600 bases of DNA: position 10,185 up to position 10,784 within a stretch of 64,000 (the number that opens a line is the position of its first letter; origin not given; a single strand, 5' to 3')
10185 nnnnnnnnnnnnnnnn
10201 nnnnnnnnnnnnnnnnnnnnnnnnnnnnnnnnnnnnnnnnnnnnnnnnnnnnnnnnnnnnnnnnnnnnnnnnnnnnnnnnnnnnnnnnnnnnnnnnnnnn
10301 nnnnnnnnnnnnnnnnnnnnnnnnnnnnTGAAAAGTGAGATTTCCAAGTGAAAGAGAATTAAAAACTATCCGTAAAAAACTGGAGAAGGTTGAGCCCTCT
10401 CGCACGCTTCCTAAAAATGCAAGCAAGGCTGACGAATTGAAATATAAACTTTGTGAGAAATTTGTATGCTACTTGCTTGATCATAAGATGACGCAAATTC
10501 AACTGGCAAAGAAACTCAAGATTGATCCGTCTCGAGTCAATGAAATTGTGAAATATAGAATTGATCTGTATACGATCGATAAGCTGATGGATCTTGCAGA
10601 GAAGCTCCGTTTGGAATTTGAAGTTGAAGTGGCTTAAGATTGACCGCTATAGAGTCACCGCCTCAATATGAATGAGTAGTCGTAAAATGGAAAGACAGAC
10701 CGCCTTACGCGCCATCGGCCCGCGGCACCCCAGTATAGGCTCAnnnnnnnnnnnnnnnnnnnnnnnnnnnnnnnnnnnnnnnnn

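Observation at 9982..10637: AT-rich toxin-antitoxin islet: DUF4258-like toxin followed by XRE-HTH antitoxin, with palindromic operator overlapping the promoter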

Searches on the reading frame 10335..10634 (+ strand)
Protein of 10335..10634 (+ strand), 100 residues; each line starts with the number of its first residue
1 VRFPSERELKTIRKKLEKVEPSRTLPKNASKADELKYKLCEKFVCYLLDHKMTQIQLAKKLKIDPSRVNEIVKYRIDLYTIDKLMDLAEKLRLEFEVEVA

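Call 4: search_protein_families(library=pfam, proteins=[window:10335-10634:+], max_evalue=10)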
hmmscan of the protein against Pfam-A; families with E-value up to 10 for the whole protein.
window:10335-10634:+ (100 aa): 9 families
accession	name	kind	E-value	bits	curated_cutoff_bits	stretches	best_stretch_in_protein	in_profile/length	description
PF13744.12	HTH_37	-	3.2e-08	33.7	27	1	48-99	28-79/80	Helix-turn-helix domain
PF01381.28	HTH_3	-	8.5e-05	23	23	1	49-95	7-52/55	Helix-turn-helix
PF13443.12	HTH_26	-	0.00031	21.4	22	1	47-89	6-48/63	Cro/C1-type HTH DNA-binding domain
PF13412.12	HTH_24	-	0.0052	16.8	21.9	1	52-73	18-39/48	Winged helix-turn-helix DNA-binding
PF06523.16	DUF1106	-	0.049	14.1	27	1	39-98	29-88/91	Protein of unknown function (DUF1106)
PF12761.13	End3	-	0.063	13.9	25.2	1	6-83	20-95/115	Actin cytoskeleton-regulatory complex protein END3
PF12844.13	HTH_19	-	0.065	13.6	30.2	1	51-91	12-51/64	Helix-turn-helix domain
PF01047.28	MarR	-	0.074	13.4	24.6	1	52-73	18-39/59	MarR family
PF12802.13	MarR_2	-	0.11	13.2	27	1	47-73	14-42/61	MarR family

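Call 5: search_protein_families(library=ncbifam, proteins=[window:10335-10634:+], max_evalue=10)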
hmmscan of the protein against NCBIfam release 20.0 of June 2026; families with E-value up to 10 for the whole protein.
window:10335-10634:+ (100 aa): 3 families
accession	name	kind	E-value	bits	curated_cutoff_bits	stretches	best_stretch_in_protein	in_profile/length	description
NF047948.1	male_kill_WMK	equivalog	0.007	15.8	300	1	31-95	155-218/300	WO male-killing family protein Wmk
TIGR02607.1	antidote_HigA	equivalog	0.0079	16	47.7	1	49-75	18-44/81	HigA family addiction module antitoxin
NF005722.0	PRK07539.1-2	equivalog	0.032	14.3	141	1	38-69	81-112/157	NADH-quinone oxidoreductase subunit NuoE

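Call 6: search_protein_families(library=padloc, proteins=[window:10335-10634:+], max_evalue=10)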
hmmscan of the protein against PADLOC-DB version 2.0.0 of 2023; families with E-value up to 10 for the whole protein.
window:10335-10634:+ (100 aa): 2 families
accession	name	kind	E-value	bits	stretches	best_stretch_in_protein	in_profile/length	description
PDLC02926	HTH_VI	-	0.0074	14.5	1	49-93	12-55/92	-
PDLC04775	PDC-M69A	-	0.016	13.7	1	41-75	10-44/113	-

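Call 7: search_protein_families(library=phrogs, proteins=[window:10335-10634:+], max_evalue=10)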
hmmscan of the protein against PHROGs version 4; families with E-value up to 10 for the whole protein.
window:10335-10634:+ (100 aa): 13 families
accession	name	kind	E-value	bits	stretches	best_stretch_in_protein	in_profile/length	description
phrog_18318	-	DNA, RNA and nucleotide metabolism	2.1e-09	38.4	1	26-98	19-93/108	HTH DNA binding protein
phrog_2339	-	DNA, RNA and nucleotide metabolism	2.2e-09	38.2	1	24-99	12-86/98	HTH DNA binding protein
phrog_7126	-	DNA, RNA and nucleotide metabolism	2.5e-06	28.4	1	46-99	25-78/120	HTH DNA binding protein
phrog_1373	-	transcription regulation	0.00012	23.1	1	42-99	67-123/166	transcriptional regulator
phrog_1468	-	transcription regulation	0.00014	22.4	1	47-75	16-44/67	transcriptional repressor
phrog_3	-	transcription regulation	0.00059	20.7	1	32-92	82-138/430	transcriptional repressor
phrog_8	-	transcription regulation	0.0011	19.5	1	38-92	161-209/346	transcriptional regulator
phrog_8994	-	unknown function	0.0028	18.6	1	35-97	2-64/74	-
phrog_20467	-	DNA, RNA and nucleotide metabolism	0.0049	17.7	1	13-74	45-101/112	HNH endonuclease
phrog_4779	-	transcription regulation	0.0075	17.8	1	49-98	13-63/98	transcriptional regulator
phrog_296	-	integration and excision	0.027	14.2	1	15-75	204-264/626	DNA transposition protein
phrog_2967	-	transcription regulation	0.039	14.5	1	49-91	21-62/225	transcriptional regulator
phrog_1381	-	moron, auxiliary metabolic gene and host takeover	0.05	13.9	1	46-75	21-50/264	plasmid antitoxin with HTH domain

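Call 10: search_solved_structures(query=window:10335-10634:+, max_evalue=1)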
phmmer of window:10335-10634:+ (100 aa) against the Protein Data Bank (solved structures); distinct sequences matched with E-value up to 1: 7.
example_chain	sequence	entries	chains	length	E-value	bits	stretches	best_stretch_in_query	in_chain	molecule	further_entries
2a6c_A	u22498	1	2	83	0.00098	22.8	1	46-99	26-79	Helix-turn-helix motif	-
7koe_B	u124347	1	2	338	0.0079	19.9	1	57-98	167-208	Electron transfer flavoprotein, alpha subunit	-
30jv_A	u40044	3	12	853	0.18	15.5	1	10-78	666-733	TnsA endonuclease N-terminal domain-containing protein,TnsB transposase | PseTnsAB artificial fusion protein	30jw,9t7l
30ga_R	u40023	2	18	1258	0.31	14.8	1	10-78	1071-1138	Maltose/maltodextrin-binding periplasmic protein,TnsA endonuclease N-terminal domain-conta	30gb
4rzp_A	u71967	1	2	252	0.36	14.6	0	40-88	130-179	Engineered Protein OR366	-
5xnt_A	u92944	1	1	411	0.47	14.2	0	35-85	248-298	Cytochrome P450 CYP106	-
2o38_A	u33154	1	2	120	0.47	14.2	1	39-97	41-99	Hypothetical protein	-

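Call 68: find_homologous_proteins(query=window:10335-10634:+, max_evalue=0.001)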
Query window:10335-10634:+ (100 aa): 290 proteins with E <= 0.001 among 294 candidates; the best 120 are listed.
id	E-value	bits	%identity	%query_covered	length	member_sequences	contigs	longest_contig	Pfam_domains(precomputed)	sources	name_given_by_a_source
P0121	9.6e-56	203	100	100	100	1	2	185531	PF13744.13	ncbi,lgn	-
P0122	2.1e-49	183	86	100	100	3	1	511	PF13744.13,PF01381.29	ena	-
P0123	4.5e-49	182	87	100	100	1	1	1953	PF13744.13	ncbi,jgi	jgi:predicted XRE-type DNA-binding protein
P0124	5.2e-48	179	85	100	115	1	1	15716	PF13744.13,PF01381.29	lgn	-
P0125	1.4e-47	177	83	100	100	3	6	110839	PF13744.13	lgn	-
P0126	1.7e-46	174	82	100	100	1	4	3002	PF13744.13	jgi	jgi:predicted XRE-type DNA-binding protein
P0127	1.8e-46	174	82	100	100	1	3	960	PF13744.13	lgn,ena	-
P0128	2.0e-46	174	81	100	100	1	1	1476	PF13744.13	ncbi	-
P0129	2.3e-46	173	83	100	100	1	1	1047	PF13744.13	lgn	-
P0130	2.4e-46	173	83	100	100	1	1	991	PF13744.13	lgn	-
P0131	2.5e-46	173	82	100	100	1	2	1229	PF13744.13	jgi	jgi:predicted XRE-type DNA-binding protein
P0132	2.5e-46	173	83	100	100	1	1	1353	PF13744.13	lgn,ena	-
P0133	2.6e-46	173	82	100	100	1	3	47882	PF13744.13,PF01381.29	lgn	-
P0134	3.2e-46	173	80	100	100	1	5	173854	PF13744.13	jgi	jgi:predicted XRE-type DNA-binding protein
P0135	5.5e-46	172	80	100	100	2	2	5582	PF13744.13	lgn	-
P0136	5.8e-46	172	81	100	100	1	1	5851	PF13744.13,PF01381.29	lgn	-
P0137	7.7e-46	172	81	100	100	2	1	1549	PF13744.13,PF01381.29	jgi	jgi:predicted XRE-type DNA-binding protein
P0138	8.1e-46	172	84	100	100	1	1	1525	PF13744.13,PF01381.29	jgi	jgi:predicted XRE-type DNA-binding protein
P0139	9.1e-46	172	81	100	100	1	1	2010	PF13744.13,PF01381.29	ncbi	-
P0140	9.5e-46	172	82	100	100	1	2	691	PF13744.13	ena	-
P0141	1.0e-45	171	81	100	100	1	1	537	PF13744.13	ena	-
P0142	1.2e-45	171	81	100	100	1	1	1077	PF13744.13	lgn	-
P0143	1.2e-45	171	80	100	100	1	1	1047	PF13744.13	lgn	-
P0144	1.5e-45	171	81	100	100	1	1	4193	PF13744.13,PF01381.29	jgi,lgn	-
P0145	1.5e-45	171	80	100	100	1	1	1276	PF13744.13,PF01381.29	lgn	-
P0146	1.6e-45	171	80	100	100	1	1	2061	PF13744.13,PF01381.29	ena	-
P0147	1.6e-45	171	81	100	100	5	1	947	PF13744.13,PF01381.29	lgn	-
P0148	1.6e-45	171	80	100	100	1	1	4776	PF13744.13,PF01381.29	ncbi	-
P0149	1.6e-45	171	80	100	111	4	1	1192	PF13744.13,PF01381.29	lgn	-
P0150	2.5e-45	170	78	100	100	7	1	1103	PF13744.13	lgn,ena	-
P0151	2.8e-45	170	81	100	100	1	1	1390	PF13744.13,PF01381.29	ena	-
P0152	3.6e-45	170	81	100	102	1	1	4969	PF13744.13,PF01381.29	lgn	-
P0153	3.6e-45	170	79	100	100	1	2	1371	PF13744.13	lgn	-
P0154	3.8e-45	170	79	100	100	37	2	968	PF13744.13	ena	-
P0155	3.9e-45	170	81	100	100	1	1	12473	PF13744.13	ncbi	-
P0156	3.9e-45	170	77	100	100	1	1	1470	PF13744.13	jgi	jgi:predicted XRE-type DNA-binding protein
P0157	4.0e-45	170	81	100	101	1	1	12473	PF13744.13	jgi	jgi:predicted XRE-type DNA-binding protein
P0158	4.2e-45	169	82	100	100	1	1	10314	PF13744.13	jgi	jgi:predicted XRE-type DNA-binding protein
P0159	4.3e-45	169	78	100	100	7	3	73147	PF13744.13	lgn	-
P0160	4.4e-45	169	78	100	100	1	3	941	PF13744.13,PF01381.29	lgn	-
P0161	5.0e-45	169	80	100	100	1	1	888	PF13744.13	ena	-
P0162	5.8e-45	169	82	100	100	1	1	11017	PF13744.13,PF01381.29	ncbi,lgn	ncbi:MAG: XRE family transcriptional regulator [Pseudobdellovibrionaceae bacterium]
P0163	6.3e-45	169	80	100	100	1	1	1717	PF13744.13,PF01381.29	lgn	-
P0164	6.9e-45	169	79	100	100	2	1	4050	PF13744.13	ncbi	-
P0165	8.6e-45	168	79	100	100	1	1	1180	PF13744.13,PF01381.29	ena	-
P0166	8.8e-45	168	82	100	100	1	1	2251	PF13744.13,PF01381.29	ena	-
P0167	9.4e-45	168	79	100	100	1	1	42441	PF13744.13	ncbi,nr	ncbi:MAG: XRE family transcriptional regulator [Oligoflexia bacterium]|nr:XRE family transcriptional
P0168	9.7e-45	168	81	100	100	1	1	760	PF13744.13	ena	-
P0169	1.3e-44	168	81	100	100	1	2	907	PF13744.13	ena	-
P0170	1.5e-44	168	79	100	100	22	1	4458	PF13744.13,PF01381.29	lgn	-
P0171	1.6e-44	168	80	100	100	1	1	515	PF13744.13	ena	-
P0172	1.6e-44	168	79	100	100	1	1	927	PF13744.13,PF01381.29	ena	-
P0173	1.9e-44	167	80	100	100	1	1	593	PF13744.13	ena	-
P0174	1.9e-44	167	79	100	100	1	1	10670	PF13744.13,PF01381.29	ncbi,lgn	-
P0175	1.9e-44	167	78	100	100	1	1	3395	PF13744.13,PF01381.29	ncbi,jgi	jgi:predicted XRE-type DNA-binding protein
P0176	2.1e-44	167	81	100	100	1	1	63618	PF13744.13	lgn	-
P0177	2.1e-44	167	79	100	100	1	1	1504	PF13744.13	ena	-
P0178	2.2e-44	167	77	100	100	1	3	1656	PF13744.13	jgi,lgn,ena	-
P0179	2.2e-44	167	80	100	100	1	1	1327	PF13744.13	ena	-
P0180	2.4e-44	167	79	100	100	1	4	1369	PF13744.13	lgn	-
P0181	2.5e-44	167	79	100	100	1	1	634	PF13744.13,PF01381.29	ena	-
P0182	2.5e-44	167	80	100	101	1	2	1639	PF13744.13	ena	-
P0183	2.9e-44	167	79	100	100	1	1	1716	PF13744.13,PF01381.29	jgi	jgi:predicted XRE-type DNA-binding protein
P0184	3.8e-44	166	76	100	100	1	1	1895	PF13744.13,PF01381.29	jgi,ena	jgi:predicted XRE-type DNA-binding protein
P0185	3.9e-44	166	78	100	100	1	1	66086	PF13744.13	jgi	jgi:predicted XRE-type DNA-binding protein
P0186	4.0e-44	166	79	100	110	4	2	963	PF13744.13,PF01381.29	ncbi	-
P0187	4.0e-44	166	78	100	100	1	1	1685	PF13744.13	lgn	-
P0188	4.2e-44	166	80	100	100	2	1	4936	PF13744.13,PF01381.29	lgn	-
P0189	4.3e-44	166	78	100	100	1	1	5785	PF13744.13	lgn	-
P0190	4.4e-44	166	79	100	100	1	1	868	PF13744.13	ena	-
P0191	4.6e-44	166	78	100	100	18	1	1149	PF13744.13,PF01381.29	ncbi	-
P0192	4.8e-44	166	80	100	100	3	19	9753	PF13744.13,PF01381.29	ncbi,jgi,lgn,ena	jgi:predicted XRE-type DNA-binding protein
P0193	5.5e-44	166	80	100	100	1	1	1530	PF13744.13,PF01381.29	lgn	-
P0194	6.1e-44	166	79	100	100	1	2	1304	PF13744.13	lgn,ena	-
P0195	6.2e-44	166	78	100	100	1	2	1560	PF13744.13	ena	-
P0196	6.5e-44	166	79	100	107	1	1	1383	PF13744.13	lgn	-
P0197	7.4e-44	165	76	100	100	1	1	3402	PF13744.13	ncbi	-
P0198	8.2e-44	165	77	100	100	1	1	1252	PF13744.13,PF01381.29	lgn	-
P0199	8.3e-44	165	80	100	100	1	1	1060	PF13744.13,PF01381.29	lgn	-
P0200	8.3e-44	165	78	100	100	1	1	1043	PF13744.13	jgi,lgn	jgi:predicted XRE-type DNA-binding protein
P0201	8.9e-44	165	76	100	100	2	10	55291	PF13744.13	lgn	-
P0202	9.5e-44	165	78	100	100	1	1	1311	PF13744.13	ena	-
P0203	9.9e-44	165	78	100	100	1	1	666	PF13744.13,PF01381.29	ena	-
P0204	1.0e-43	165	78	100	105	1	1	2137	PF13744.13,PF01381.29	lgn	-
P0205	1.0e-43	165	81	100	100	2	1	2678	PF13744.13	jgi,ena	-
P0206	1.1e-43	165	78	100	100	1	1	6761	PF13744.13,PF01381.29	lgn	-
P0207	1.1e-43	165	77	100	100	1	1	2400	PF13744.13,PF01381.29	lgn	-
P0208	1.2e-43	165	75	100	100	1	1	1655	PF13744.13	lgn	-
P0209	1.5e-43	165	78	100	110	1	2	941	PF13744.13,PF01381.29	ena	-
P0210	1.5e-43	165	77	100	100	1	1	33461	PF13744.13,PF01381.29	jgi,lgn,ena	-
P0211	1.5e-43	164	79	100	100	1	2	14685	PF13744.13,PF01381.29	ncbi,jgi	jgi:predicted XRE-type DNA-binding protein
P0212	1.6e-43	164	78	100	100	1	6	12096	PF13744.13,PF01381.29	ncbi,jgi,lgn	jgi:predicted XRE-type DNA-binding protein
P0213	1.6e-43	164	77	100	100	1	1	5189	PF13744.13,PF01381.29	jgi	jgi:predicted XRE-type DNA-binding protein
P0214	1.6e-43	164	78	100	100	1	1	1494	PF13744.13,PF01381.29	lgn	-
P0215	1.8e-43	164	77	100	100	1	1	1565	PF13744.13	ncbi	-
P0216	1.8e-43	164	79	100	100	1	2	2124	PF13744.13,PF01381.29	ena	-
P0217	1.8e-43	164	79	100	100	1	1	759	PF13744.13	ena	-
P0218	2.0e-43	164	78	100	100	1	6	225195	PF13744.13,PF01381.29,PF13443.13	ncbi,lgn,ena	-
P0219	2.0e-43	164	76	98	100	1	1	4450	PF13744.13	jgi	jgi:predicted XRE-type DNA-binding protein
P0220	2.2e-43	164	82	100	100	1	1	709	PF13744.13,PF01381.29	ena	-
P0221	2.4e-43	164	77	100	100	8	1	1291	PF13744.13,PF01381.29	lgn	-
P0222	2.9e-43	164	79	100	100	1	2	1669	PF13744.13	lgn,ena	-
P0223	2.9e-43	164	79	100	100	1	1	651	PF13744.13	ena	-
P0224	3.0e-43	164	77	100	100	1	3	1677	PF13744.13,PF01381.29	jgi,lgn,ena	-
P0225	3.0e-43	164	78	100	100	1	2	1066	PF13744.13,PF01381.29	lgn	-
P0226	3.3e-43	163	74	100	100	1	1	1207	PF13744.13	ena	-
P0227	3.8e-43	163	75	100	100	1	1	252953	PF13744.13,PF01381.29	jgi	-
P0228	4.0e-43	163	76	100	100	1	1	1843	PF13744.13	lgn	-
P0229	4.0e-43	163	75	100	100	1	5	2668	PF13744.13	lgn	-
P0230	4.5e-43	163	75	100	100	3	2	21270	PF13744.13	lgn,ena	-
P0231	4.9e-43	163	76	100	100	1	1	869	PF13744.13,PF01381.29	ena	-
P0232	5.1e-43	163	77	100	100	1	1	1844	PF13744.13,PF01381.29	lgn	-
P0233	6.3e-43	163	79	98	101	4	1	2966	PF13744.13,PF01381.29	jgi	jgi:predicted XRE-type DNA-binding protein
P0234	6.4e-43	163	76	100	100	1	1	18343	PF13744.13,PF01381.29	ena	-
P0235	6.4e-43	163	75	100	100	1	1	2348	PF13744.13,PF01381.29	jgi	jgi:predicted XRE-type DNA-binding protein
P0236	8.1e-43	162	78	100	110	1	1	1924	PF13744.13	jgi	jgi:predicted XRE-type DNA-binding protein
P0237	9.3e-43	162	76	100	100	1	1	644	PF13744.13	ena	-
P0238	1.1e-42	162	80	100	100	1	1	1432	PF13744.13,PF01381.29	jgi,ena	-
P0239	1.2e-42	162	75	100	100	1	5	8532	PF13744.13,PF01381.29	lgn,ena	-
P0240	1.2e-42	162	77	100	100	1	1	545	PF13744.13,PF01381.29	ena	-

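Call 77: predict_structure(alignment_id=A2)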
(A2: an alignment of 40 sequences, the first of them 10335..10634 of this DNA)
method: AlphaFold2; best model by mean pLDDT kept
length: 100 residues; sequences in the alignment: 40
mean_pLDDT: 77.1   pTM: 0.66
mean pLDDT of the five models: 77.1, 76.3, 73.1, 66.6, 64.6
residues with pLDDT >= 90: 19; 70-90: 48; 50-70: 25; < 50: 8
segments of 3 or more residues with pLDDT < 50: 17-23
pLDDT, mean of each block of 10 residues (from residue 1): 59 51 59 87 87 90 91 87 91 71
secondary structure, 60 per line:
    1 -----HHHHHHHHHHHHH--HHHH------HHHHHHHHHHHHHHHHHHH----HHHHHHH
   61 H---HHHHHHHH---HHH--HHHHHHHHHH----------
elements in order: H6-18 H21-24 H31-49 H54-61 H65-72 H81-90
